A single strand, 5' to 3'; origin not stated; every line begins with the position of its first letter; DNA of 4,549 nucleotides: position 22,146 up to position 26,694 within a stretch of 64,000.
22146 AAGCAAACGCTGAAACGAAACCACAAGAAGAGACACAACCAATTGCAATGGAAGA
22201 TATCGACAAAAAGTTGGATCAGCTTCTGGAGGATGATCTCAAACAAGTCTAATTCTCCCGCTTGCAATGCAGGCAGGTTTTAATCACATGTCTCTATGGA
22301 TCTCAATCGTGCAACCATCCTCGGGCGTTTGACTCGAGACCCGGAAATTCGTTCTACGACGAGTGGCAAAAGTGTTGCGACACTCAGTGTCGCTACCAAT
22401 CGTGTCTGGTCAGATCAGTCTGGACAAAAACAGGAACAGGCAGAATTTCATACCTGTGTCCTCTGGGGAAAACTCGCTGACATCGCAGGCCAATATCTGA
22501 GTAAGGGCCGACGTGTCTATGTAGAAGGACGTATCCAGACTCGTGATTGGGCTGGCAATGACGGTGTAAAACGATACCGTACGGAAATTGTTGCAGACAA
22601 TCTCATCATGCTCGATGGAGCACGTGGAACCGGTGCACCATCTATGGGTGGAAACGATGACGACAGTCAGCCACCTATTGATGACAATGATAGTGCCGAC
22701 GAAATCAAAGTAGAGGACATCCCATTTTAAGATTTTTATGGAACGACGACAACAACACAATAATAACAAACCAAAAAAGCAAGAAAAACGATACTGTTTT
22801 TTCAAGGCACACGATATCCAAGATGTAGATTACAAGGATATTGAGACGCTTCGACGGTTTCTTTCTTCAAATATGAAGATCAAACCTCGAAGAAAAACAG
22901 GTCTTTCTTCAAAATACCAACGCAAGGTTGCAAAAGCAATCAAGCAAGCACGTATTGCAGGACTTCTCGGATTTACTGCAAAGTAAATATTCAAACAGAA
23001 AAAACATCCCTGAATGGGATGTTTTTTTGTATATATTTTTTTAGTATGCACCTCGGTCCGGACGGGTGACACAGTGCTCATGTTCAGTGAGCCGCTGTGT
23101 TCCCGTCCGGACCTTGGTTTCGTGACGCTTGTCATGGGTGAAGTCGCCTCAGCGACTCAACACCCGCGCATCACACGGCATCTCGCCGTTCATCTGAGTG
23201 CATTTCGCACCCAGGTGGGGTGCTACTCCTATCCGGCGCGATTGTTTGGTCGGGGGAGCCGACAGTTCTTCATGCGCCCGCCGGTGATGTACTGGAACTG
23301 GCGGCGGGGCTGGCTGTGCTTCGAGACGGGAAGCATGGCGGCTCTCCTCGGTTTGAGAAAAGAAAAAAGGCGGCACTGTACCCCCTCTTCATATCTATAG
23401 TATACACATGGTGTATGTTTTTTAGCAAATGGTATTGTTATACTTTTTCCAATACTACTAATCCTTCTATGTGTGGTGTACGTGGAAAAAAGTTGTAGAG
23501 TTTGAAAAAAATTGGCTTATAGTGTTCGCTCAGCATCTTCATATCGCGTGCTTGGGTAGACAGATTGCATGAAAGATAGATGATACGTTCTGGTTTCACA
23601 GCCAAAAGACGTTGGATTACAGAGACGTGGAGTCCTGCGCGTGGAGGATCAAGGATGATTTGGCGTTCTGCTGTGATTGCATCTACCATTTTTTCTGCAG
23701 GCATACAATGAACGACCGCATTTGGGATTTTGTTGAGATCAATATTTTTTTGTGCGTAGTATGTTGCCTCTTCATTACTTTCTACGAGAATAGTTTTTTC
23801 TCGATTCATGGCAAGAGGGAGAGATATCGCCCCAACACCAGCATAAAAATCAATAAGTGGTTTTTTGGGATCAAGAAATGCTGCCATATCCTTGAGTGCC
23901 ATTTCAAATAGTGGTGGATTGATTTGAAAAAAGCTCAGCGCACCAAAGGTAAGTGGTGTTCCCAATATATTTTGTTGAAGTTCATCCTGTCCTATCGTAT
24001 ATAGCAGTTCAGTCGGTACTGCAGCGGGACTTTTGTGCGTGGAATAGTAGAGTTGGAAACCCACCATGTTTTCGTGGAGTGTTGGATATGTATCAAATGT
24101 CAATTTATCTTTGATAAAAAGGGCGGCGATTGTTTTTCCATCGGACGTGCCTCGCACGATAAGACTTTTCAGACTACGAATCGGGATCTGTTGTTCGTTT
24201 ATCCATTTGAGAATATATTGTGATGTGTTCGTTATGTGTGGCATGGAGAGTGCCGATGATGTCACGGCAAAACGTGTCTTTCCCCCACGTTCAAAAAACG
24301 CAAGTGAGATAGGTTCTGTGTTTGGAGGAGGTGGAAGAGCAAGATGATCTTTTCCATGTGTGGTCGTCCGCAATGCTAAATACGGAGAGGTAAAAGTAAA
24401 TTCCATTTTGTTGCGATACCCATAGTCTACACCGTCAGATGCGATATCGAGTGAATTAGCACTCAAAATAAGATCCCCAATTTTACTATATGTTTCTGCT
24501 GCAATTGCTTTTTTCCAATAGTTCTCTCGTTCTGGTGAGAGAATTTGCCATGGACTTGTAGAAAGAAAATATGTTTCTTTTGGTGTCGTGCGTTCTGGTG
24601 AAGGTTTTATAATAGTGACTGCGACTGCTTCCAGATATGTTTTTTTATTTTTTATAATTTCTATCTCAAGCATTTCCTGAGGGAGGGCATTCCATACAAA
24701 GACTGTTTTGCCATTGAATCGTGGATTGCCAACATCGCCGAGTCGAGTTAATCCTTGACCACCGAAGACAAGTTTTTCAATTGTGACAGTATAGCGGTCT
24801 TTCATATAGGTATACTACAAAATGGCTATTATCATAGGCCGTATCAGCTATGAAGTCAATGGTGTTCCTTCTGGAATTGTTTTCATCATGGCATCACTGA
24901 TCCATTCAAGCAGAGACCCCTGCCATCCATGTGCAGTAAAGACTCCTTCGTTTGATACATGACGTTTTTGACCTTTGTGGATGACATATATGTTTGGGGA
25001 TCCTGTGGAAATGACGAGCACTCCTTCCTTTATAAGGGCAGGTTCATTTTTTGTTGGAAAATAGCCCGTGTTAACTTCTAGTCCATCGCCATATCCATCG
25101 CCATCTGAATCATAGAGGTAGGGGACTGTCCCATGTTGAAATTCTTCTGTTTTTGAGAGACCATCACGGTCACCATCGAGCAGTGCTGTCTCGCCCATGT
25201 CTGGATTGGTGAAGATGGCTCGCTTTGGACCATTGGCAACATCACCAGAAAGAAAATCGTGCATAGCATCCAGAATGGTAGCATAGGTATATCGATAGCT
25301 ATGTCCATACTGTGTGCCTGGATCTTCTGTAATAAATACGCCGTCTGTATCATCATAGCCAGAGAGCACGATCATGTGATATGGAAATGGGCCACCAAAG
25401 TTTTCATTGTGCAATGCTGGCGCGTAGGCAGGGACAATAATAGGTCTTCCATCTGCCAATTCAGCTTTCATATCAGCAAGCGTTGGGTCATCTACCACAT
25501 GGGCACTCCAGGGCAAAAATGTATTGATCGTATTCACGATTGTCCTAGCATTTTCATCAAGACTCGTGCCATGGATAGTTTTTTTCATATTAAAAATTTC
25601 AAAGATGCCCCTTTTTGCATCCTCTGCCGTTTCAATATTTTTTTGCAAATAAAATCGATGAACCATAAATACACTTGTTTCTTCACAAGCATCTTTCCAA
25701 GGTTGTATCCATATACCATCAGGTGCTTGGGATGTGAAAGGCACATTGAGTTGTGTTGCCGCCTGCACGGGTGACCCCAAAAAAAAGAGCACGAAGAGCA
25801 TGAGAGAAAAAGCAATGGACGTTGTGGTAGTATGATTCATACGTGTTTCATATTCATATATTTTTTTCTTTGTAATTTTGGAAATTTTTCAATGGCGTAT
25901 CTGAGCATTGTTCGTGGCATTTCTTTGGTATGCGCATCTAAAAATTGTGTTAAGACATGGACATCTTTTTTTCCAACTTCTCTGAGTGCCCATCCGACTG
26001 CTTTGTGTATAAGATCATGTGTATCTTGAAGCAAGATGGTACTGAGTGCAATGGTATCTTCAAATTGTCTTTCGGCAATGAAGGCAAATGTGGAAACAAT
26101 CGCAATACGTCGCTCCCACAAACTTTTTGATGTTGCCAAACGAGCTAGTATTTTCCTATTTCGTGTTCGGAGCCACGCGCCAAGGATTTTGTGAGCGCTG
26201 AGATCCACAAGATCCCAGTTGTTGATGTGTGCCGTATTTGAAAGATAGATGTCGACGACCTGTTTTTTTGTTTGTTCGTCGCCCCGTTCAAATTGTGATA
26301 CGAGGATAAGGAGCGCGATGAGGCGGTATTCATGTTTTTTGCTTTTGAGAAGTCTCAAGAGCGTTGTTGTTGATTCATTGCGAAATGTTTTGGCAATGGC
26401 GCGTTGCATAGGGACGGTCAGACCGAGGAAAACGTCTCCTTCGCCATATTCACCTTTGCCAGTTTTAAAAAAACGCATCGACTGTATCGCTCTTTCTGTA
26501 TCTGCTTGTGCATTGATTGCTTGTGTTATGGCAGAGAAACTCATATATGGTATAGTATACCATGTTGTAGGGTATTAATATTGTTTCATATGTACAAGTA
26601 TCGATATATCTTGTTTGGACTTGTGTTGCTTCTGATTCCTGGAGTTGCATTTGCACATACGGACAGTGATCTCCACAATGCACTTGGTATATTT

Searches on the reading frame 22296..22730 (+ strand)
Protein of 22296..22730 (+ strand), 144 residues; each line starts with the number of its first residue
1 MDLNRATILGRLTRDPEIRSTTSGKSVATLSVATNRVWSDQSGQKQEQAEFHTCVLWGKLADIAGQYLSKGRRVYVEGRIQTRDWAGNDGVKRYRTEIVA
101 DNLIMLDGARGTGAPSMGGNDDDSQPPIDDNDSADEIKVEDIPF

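Call 30: search_protein_families(library=pfam, proteins=[window:22296-22730:+], max_evalue=0.001)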
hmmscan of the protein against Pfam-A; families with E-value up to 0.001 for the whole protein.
window:22296-22730:+ (144 aa): 1 family
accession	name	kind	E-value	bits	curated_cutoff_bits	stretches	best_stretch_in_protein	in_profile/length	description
PF00436.31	SSB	-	5.2e-39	132.9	26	1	3-105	1-103/104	Single-strand binding protein family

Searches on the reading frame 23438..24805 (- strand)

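Call 30: search_protein_families(library=pfam, proteins=[window:23438-24805:-], max_evalue=0.001)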
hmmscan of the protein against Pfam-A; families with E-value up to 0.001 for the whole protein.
window:23438-24805:- (455 aa): 5 families
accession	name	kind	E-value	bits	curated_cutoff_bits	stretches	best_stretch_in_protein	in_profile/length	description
PF05958.17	tRNA_U5-meth_tr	-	9.4e-20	71.4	23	1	312-454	200-356/357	tRNA (Uracil-5-)-methyltransferase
PF02475.24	TRM5-TYW2_MTfase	-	6.4e-07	29.9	28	1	307-386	30-111/164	TRM5/TYW2 methyltransferase domain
PF01938.26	TRAM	-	3.6e-06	27.2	21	1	4-63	7-61/61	TRAM domain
PF03602.21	Cons_hypoth95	-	4.1e-05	23.8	24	1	314-416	42-155/182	Conserved hypothetical protein 95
PF05175.20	MTS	-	0.00013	22.1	23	1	314-402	32-124/170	Methyltransferase small domain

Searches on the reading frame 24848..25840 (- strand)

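Call 30: search_protein_families(library=pfam, proteins=[window:24848-25840:-], max_evalue=0.001)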
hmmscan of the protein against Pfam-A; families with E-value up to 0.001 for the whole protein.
window:24848-25840:- (330 aa): 1 family
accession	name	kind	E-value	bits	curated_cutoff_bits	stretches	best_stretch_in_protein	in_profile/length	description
PF13529.12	Peptidase_C39_2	-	3.5e-10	41.1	24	1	31-174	1-142/143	Peptidase_C39 like family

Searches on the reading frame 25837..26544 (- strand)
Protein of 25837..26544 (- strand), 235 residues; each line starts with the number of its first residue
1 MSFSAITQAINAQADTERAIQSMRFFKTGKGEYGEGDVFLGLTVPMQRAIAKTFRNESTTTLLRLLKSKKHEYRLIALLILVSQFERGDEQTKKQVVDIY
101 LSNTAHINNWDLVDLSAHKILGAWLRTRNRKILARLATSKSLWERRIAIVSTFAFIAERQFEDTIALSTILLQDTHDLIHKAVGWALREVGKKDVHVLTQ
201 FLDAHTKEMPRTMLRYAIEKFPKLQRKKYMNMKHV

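Call 30: search_protein_families(library=pfam, proteins=[window:25837-26544:-], max_evalue=0.001)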
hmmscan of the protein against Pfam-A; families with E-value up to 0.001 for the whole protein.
window:25837-26544:- (235 aa): 2 families
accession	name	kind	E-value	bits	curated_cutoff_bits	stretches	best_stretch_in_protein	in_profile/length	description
PF08713.17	DNA_alkylation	-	2.3e-59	201.1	21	1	6-221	1-213/213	DNA alkylation repair enzyme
PF13646.12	HEAT_2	-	0.00063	20.4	27.7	0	140-209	11-78/88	HEAT repeats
